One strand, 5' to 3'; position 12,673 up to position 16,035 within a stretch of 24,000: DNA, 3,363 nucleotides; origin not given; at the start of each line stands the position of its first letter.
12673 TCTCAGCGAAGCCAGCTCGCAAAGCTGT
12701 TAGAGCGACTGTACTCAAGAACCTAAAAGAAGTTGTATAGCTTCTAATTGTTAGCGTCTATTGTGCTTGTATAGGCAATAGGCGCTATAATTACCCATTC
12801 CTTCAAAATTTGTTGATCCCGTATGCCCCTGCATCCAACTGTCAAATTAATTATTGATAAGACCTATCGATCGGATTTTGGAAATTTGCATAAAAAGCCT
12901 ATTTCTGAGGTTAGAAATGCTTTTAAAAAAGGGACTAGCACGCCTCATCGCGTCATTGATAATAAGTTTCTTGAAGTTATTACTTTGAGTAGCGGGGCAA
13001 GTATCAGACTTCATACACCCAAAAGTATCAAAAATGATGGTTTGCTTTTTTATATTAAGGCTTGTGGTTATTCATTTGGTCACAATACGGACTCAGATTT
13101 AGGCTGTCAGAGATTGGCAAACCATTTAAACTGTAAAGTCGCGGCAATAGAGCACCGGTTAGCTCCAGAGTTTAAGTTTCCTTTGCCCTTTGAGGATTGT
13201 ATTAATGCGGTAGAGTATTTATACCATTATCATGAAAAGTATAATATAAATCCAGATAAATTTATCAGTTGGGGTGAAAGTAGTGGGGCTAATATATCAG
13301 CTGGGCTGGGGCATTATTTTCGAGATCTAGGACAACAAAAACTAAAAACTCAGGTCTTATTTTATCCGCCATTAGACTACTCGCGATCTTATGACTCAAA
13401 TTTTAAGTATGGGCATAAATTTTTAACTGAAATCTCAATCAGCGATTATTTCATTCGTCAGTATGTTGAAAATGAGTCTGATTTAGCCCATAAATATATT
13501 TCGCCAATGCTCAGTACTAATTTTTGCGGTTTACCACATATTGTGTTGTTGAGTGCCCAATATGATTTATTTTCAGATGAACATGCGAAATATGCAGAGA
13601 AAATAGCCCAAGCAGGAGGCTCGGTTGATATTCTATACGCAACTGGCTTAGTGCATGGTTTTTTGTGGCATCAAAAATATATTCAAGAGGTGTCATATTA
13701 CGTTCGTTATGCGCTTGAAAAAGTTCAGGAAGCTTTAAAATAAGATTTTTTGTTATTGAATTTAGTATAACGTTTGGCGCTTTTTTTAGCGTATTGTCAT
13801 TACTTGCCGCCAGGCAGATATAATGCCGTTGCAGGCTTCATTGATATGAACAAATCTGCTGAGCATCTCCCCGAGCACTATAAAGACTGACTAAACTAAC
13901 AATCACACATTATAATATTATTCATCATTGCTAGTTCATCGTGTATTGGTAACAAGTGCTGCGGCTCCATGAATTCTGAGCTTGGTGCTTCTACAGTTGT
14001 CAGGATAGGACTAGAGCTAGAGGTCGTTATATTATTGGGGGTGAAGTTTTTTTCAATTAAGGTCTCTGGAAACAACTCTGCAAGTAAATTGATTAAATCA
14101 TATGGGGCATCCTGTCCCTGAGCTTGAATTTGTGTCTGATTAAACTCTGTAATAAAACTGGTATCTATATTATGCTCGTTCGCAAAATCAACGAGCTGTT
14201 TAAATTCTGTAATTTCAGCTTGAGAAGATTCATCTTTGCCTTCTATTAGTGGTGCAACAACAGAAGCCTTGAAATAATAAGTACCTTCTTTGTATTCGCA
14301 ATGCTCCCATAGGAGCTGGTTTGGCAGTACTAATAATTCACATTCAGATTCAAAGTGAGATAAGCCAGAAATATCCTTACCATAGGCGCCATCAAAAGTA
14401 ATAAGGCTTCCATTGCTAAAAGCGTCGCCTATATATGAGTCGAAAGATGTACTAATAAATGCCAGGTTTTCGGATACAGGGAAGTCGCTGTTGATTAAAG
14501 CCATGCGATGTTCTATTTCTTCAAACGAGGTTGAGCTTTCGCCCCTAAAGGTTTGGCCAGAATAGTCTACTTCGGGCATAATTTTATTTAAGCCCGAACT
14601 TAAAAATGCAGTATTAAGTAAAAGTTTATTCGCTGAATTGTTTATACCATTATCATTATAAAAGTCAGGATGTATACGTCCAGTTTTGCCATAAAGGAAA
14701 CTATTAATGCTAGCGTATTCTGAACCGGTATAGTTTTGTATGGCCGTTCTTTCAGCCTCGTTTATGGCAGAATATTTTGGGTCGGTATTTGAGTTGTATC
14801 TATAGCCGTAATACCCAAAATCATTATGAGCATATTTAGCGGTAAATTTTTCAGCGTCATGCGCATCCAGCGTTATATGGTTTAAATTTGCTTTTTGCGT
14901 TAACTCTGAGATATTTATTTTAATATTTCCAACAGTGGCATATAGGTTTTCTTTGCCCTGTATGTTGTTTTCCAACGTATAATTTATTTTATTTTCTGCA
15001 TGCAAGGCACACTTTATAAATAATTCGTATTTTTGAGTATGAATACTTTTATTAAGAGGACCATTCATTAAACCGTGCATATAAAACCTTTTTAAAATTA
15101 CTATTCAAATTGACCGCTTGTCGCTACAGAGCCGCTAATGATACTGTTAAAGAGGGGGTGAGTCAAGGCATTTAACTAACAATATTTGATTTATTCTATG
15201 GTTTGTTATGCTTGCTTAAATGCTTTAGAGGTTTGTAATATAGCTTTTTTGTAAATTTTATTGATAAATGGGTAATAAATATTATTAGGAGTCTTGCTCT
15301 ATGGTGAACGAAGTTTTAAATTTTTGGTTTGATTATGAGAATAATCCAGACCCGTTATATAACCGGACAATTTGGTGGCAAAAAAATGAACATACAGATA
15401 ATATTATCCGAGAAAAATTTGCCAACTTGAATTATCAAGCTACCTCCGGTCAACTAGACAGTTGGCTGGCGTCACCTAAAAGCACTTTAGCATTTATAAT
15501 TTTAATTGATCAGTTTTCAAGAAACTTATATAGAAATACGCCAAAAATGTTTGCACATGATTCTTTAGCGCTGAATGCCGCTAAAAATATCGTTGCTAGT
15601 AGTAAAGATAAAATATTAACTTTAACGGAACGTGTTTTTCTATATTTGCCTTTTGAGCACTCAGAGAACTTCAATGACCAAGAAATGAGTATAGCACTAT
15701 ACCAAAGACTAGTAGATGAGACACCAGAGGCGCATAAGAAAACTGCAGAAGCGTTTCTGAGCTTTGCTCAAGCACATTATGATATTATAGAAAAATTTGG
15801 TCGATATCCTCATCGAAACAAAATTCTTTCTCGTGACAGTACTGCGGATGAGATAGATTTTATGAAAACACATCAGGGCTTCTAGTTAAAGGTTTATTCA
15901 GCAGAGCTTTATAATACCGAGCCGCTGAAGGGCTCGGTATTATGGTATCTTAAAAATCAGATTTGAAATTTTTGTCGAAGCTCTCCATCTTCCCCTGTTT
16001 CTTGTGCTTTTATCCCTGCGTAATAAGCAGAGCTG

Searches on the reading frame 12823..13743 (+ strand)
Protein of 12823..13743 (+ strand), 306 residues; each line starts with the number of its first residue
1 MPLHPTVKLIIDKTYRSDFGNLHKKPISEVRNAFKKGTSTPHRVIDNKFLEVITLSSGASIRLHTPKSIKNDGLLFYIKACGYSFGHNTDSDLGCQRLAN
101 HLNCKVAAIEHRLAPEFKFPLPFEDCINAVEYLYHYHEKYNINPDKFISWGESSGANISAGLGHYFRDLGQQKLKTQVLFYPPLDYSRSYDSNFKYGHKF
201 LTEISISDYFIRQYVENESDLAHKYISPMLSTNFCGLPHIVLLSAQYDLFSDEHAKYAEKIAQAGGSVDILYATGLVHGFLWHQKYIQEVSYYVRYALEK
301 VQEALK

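Call 6: search_protein_families(library=pfam, proteins=[window:12823-13743:+], max_evalue=0.01)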
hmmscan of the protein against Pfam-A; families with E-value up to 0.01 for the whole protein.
window:12823-13743:+ (306 aa): 2 families
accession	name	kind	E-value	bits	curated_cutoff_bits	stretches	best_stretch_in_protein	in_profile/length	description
PF07859.19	Abhydrolase_3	-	5.8e-43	147.5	25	1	75-281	1-209/210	alpha/beta hydrolase fold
PF20434.5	BD-FAE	-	1.5e-12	47.9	26.8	1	73-163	14-107/215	BD-FAE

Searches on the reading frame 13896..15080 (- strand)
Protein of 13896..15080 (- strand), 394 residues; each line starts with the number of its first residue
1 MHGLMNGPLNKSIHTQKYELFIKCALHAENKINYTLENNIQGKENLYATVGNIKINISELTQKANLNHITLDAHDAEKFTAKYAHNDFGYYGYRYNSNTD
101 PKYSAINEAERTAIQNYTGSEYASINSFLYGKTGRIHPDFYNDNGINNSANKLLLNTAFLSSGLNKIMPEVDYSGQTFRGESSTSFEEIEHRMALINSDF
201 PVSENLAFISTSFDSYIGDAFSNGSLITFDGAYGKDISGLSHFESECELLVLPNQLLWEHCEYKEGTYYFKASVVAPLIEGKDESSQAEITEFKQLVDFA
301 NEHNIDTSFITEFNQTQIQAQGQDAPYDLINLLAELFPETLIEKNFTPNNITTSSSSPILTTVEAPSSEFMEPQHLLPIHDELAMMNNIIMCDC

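Call 6: search_protein_families(library=pfam, proteins=[window:13896-15080:-], max_evalue=0.01)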
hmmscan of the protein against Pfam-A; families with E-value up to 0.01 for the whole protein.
window:13896-15080:- (394 aa): 2 families
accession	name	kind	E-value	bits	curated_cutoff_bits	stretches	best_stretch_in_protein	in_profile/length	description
PF03496.20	ADPrib_exo_Tox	-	2.1e-07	30.9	23.4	1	103-251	13-165/196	ADP-ribosyltransferase exoenzyme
PF01129.24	ART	-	0.00024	20.9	22.3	1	105-254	60-195/222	NAD:arginine ADP-ribosyltransferase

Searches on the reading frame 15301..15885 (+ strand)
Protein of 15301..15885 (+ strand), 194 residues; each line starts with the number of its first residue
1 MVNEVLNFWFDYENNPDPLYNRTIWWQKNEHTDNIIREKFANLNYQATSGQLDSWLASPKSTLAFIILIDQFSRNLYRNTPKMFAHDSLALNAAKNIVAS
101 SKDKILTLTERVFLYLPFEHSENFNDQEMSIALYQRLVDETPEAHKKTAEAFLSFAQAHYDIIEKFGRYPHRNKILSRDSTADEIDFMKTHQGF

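Call 6: search_protein_families(library=pfam, proteins=[window:15301-15885:+], max_evalue=0.01)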
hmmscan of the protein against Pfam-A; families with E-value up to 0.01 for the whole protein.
window:15301-15885:+ (194 aa): 1 family
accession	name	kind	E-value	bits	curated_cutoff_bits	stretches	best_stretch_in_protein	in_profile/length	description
PF06041.17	DUF924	-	3.7e-59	200.3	27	1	5-190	1-178/180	Bacterial protein of unknown function (DUF924)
